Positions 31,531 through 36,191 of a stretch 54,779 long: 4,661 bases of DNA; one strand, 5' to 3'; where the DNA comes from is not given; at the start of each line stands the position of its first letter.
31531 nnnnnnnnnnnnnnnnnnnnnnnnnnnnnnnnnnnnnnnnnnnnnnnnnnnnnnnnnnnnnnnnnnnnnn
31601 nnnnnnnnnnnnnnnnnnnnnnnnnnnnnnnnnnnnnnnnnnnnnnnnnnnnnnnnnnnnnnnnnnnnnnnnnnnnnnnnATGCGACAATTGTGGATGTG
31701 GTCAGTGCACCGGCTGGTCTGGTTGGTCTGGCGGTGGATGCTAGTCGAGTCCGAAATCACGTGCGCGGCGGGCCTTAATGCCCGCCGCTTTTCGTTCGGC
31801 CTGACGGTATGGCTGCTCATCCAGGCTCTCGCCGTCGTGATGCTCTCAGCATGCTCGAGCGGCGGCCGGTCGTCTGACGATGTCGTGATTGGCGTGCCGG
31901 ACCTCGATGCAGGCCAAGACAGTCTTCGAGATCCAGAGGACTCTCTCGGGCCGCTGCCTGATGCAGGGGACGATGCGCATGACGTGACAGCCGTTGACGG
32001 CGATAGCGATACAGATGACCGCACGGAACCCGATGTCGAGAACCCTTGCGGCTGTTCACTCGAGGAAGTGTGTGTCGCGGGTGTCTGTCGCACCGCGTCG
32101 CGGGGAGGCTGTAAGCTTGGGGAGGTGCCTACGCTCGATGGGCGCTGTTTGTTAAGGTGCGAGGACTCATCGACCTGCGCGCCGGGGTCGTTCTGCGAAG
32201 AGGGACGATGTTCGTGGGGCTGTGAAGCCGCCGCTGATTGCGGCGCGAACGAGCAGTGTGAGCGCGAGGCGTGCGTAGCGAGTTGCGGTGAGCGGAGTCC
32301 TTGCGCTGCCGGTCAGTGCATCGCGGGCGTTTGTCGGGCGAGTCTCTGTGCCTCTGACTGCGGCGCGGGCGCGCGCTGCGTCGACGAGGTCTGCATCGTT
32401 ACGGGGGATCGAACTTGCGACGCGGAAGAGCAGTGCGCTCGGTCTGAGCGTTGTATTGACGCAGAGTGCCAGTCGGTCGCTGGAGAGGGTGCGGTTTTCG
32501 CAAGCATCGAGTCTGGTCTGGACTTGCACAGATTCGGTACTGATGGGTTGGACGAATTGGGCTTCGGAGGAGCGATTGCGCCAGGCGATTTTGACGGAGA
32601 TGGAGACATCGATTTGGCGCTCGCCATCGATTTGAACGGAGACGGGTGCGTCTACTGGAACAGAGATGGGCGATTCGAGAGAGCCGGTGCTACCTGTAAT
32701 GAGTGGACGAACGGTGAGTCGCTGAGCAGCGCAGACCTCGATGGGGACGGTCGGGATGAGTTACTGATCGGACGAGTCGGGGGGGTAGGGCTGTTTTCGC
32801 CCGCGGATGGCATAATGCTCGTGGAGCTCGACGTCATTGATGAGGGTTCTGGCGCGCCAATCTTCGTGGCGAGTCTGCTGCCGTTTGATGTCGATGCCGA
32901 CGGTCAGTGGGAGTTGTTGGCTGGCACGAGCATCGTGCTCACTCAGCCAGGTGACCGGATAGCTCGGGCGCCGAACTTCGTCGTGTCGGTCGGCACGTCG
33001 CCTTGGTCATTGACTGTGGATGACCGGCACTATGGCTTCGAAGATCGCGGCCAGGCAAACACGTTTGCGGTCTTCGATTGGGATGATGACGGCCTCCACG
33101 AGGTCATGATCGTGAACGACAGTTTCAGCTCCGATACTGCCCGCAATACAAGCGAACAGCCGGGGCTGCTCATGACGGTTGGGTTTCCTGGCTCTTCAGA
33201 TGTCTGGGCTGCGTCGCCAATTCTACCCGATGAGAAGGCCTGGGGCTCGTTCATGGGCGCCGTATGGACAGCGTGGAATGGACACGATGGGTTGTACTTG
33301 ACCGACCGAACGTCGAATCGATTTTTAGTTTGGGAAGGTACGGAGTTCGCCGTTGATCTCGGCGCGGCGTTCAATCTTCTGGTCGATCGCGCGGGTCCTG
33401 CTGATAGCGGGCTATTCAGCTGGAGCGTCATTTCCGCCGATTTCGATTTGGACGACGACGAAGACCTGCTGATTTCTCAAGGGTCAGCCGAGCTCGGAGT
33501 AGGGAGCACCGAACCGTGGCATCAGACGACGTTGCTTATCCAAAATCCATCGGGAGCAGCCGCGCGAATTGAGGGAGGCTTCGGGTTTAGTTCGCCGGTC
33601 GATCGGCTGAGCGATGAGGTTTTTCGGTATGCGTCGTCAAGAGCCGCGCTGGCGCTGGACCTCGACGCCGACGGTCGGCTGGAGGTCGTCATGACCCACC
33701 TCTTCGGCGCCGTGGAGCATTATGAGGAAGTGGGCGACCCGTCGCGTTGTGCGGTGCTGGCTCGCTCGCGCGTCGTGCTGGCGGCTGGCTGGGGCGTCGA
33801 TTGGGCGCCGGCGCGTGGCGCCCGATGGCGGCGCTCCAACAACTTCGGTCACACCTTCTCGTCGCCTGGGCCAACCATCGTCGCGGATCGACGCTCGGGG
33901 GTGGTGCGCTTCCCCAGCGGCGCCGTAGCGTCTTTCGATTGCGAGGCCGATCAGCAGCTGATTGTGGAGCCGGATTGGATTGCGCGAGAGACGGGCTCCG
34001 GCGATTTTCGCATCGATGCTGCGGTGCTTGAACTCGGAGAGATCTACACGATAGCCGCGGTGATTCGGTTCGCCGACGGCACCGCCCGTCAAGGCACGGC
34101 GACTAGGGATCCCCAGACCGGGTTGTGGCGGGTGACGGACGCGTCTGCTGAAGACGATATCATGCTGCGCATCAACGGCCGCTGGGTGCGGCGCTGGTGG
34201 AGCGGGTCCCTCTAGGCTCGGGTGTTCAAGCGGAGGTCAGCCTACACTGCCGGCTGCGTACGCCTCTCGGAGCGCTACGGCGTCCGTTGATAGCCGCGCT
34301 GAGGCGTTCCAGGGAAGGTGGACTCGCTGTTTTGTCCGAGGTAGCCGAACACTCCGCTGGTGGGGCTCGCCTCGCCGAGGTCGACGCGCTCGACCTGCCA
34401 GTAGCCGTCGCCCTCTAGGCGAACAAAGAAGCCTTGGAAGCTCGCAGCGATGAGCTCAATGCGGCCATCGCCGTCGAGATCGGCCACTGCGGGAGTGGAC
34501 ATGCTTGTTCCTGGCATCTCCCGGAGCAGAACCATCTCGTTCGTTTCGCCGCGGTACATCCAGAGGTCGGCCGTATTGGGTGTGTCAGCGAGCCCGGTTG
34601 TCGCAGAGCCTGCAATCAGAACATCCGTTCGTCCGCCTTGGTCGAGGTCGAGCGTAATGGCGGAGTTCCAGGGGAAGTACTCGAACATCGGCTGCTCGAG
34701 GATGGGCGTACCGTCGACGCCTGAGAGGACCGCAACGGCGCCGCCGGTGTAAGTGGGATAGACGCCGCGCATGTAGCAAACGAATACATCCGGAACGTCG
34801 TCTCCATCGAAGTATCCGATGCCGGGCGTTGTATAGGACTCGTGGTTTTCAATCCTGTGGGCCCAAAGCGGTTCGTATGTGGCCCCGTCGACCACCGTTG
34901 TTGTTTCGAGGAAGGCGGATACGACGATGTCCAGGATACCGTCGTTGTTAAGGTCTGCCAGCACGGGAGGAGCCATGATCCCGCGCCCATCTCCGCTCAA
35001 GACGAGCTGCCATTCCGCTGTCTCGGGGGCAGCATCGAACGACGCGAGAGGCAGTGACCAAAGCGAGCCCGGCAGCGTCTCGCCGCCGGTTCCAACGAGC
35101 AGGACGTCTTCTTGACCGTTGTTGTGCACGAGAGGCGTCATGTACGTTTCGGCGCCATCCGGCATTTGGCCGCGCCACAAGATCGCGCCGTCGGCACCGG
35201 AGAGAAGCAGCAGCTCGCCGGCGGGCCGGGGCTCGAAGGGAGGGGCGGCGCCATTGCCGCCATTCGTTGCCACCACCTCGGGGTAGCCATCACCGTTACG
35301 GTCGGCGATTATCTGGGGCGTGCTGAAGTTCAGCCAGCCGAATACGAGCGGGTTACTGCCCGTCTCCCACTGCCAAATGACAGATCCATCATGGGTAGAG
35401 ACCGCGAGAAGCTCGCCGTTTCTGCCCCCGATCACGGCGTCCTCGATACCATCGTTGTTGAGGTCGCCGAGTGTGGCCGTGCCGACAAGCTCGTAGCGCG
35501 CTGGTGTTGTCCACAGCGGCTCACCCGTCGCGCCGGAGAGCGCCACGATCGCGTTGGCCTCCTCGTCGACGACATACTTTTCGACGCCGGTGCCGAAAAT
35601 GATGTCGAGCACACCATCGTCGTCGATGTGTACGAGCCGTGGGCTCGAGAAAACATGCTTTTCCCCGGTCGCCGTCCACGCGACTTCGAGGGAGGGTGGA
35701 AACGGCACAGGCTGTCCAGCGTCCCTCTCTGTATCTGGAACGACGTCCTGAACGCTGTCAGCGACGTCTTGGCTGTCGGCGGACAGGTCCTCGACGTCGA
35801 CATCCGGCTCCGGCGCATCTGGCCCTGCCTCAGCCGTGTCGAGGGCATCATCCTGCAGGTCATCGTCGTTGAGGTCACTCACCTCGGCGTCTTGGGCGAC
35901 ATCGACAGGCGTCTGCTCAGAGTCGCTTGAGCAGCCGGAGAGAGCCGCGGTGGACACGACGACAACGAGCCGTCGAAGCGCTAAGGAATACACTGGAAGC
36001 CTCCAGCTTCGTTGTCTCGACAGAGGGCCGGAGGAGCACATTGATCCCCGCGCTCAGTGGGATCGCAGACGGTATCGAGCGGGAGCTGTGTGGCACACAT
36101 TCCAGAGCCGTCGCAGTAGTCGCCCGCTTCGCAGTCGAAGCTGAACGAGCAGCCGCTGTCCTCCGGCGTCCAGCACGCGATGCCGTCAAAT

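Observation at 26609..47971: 21-kb island of eight consecutive exported proteins built from eukaryote-like extracellular-matrix parts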

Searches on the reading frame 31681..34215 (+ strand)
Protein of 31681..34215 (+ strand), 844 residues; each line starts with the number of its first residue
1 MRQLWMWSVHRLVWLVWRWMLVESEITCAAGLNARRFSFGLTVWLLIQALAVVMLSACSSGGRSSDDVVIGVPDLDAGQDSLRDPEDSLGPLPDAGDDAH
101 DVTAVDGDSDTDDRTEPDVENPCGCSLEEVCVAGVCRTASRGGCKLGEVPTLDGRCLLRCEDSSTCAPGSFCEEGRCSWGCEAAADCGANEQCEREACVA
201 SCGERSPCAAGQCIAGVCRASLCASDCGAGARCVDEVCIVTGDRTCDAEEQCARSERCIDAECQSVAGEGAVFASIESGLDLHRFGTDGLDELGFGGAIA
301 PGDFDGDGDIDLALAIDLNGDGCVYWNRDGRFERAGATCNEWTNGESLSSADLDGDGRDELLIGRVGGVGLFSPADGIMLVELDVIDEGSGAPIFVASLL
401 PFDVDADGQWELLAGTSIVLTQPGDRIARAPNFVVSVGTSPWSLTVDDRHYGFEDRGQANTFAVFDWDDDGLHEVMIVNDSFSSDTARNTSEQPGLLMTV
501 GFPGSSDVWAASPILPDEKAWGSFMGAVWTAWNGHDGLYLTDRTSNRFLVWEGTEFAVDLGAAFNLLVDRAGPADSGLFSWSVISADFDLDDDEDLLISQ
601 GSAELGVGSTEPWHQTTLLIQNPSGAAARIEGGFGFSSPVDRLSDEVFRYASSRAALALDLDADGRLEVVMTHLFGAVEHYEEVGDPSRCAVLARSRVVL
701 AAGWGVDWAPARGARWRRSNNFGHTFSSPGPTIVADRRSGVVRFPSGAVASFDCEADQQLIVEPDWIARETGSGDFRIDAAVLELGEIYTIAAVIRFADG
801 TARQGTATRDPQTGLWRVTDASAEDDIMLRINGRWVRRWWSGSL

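Call 4: search_protein_families(library=pfam, proteins=[window:31681-34215:+], max_evalue=0.01)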
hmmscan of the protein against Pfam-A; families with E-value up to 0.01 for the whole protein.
window:31681-34215:+ (844 aa): 2 families
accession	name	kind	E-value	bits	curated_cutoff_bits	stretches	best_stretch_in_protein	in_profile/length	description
PF13517.12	FG-GAP_3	-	5.7e-10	40.1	26.9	1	303-363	1-61/61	FG-GAP-like repeat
PF01839.29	FG-GAP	-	5.1e-05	23.5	22.1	1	344-364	1-21/37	FG-GAP repeat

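Call 5: search_protein_families(library=ncbifam, proteins=[window:31681-34215:+], max_evalue=0.01)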
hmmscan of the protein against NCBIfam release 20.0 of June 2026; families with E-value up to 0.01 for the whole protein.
window:31681-34215:+ (844 aa): 0 families

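Call 32: find_related_loci(query=A2, collection=metagenome_contigs, flank=10000)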
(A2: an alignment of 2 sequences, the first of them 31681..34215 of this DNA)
Query A2 (844 aa) in metagenome_contigs; peptide patterns used: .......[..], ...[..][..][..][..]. (x = any residue, [..] = any of these).
600 stretches matched a pattern (row limit reached: there are more); 22 encode a relative of the query (tblastn E <= 1e-3); 22 distinct loci.
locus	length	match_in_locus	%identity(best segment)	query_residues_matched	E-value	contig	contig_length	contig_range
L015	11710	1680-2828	26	296-678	2e-8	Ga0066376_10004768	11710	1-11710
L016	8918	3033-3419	28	533-673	6e-8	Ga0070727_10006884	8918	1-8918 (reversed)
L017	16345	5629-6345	33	276-426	8e-7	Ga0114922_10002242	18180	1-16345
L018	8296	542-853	32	570-679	1e-6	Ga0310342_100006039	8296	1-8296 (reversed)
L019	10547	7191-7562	28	538-683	2e-6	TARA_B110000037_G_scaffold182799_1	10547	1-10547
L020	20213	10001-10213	37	296-362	1e-6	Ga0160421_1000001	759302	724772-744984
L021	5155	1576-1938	28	534-673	1e-6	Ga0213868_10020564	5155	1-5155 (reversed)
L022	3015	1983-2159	41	303-363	3e-6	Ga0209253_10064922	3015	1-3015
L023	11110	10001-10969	23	289-674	3e-6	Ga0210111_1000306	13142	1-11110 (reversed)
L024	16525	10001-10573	28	296-478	3e-6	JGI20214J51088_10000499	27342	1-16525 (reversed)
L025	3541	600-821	39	299-367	3e-6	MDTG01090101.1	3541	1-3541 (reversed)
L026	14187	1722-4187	37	281-422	6e-6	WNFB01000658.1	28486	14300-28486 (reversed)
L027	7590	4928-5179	40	281-363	7e-6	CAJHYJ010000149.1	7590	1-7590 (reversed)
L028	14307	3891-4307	26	580-718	9e-6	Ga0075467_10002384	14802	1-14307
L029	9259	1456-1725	32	580-683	9e-6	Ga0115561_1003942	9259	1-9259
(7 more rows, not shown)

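Call 36: search_solved_structures(query=window:31681-34215:+, max_evalue=0.01)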
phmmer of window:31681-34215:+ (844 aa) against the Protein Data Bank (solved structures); distinct sequences matched with E-value up to 0.01: 0.

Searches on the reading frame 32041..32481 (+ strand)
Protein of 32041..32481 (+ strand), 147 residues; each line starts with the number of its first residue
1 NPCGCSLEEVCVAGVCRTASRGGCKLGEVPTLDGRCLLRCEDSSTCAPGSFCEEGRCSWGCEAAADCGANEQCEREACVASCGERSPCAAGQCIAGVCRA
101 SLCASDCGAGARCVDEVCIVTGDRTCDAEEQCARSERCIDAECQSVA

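Call 72: search_protein_families(library=pfam, proteins=[window:32041-32481:+], max_evalue=1)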
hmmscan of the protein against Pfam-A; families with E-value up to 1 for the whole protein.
seq(147 aa): 1 family
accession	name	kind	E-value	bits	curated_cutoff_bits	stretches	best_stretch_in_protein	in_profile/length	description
PF23416.1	DUF7107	-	0.0019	18.9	24.6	0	39-78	1-41/48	Domain of unknown function (DUF7107)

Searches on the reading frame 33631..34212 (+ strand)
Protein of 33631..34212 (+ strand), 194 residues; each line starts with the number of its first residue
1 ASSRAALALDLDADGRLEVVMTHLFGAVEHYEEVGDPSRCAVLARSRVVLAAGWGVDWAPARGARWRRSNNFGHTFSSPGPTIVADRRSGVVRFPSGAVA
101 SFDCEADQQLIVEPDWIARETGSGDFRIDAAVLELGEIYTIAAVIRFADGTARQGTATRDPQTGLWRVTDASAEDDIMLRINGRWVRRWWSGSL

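Call 72: search_protein_families(library=pfam, proteins=[window:33631-34212:+], max_evalue=1)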
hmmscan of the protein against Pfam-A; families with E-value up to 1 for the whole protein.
seq(194 aa): 1 family
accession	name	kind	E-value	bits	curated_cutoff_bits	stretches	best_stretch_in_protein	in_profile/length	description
PF13517.12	FG-GAP_3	-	0.016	16.2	26.9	1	10-37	1-27/61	FG-GAP-like repeat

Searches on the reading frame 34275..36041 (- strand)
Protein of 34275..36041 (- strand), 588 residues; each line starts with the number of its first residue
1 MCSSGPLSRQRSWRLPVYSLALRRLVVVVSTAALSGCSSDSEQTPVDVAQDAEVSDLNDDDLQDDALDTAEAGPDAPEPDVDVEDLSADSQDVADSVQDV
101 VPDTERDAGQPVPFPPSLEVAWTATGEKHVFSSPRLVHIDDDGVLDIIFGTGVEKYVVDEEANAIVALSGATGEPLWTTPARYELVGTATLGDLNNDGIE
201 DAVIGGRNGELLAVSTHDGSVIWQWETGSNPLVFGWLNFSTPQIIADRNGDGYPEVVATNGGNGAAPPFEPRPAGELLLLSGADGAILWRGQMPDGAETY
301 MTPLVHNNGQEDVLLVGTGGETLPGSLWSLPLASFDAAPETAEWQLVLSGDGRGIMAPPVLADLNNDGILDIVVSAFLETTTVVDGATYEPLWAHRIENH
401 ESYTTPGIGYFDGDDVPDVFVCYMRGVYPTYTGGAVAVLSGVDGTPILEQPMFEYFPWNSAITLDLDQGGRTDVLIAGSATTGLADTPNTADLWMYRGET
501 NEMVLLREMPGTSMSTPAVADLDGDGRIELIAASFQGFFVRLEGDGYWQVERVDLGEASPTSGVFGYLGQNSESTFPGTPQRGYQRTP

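Call 4: search_protein_families(library=pfam, proteins=[window:34275-36041:-], max_evalue=0.01)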
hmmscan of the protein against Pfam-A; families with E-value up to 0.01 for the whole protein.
window:34275-36041:- (588 aa): 6 families
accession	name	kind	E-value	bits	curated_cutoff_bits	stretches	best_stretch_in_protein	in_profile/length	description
PF13517.12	FG-GAP_3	-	3.3e-18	66.5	26.9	3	465-531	1-60/61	FG-GAP-like repeat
PF13360.13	PQQ_2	-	6.4e-09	36.2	27.6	1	156-353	36-202/233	Outer membrane protein assembly factor BamB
PF23727.1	Beta-prop_FAM234A_B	-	3.5e-07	29.6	26.4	1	164-227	53-118/467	FAM234A/B beta-propeller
PF01839.29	FG-GAP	-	3.9e-05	23.9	22.1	0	361-376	7-22/37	FG-GAP repeat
PF13570.13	Beta-prop_ACSF4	-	0.00068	19.6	133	0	158-229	24-91/329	Beta-alanine-activating enzyme, beta-propeller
PF25292.1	Beta-prop_CGLA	-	0.001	19.1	26.8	0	172-232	17-76/316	Lambda-carrageenase beta-propeller domain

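Call 5: search_protein_families(library=ncbifam, proteins=[window:34275-36041:-], max_evalue=0.01)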
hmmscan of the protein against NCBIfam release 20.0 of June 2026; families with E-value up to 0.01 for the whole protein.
window:34275-36041:- (588 aa): 3 families
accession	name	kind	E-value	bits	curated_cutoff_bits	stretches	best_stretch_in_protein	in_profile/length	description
TIGR03300.1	assembly_YfgL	equivalog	1.7e-07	30.3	285.2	1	161-230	73-136/377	outer membrane protein assembly factor BamB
NF047539.1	XAC2610_fam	domain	0.0031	17.9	35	0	361-376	3-18/89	XAC2610-related protein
NF008351.0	PRK11138.1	equivalog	0.0053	15.3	423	0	157-227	124-188/394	outer membrane protein assembly factor BamB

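Call 37: search_solved_structures(query=window:34275-36041:-, max_evalue=0.01)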
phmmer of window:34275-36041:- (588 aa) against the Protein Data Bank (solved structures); distinct sequences matched with E-value up to 0.01: 1.
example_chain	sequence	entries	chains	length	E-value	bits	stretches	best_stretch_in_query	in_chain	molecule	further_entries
6mlt_A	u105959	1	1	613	0.00082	20.9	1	407-534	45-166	Hemolysin-related protein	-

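Call 85: find_related_loci(query=window:34275-36041:-, collection=viral_contigs, flank=10000)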
Query window:34275-36041:- (588 aa) in viral_contigs; peptide patterns used: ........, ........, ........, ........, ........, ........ (x = any residue, [..] = any of these).
3 stretches matched a pattern, but none encodes a relative of the query by tblastn (E <= 1e-3).
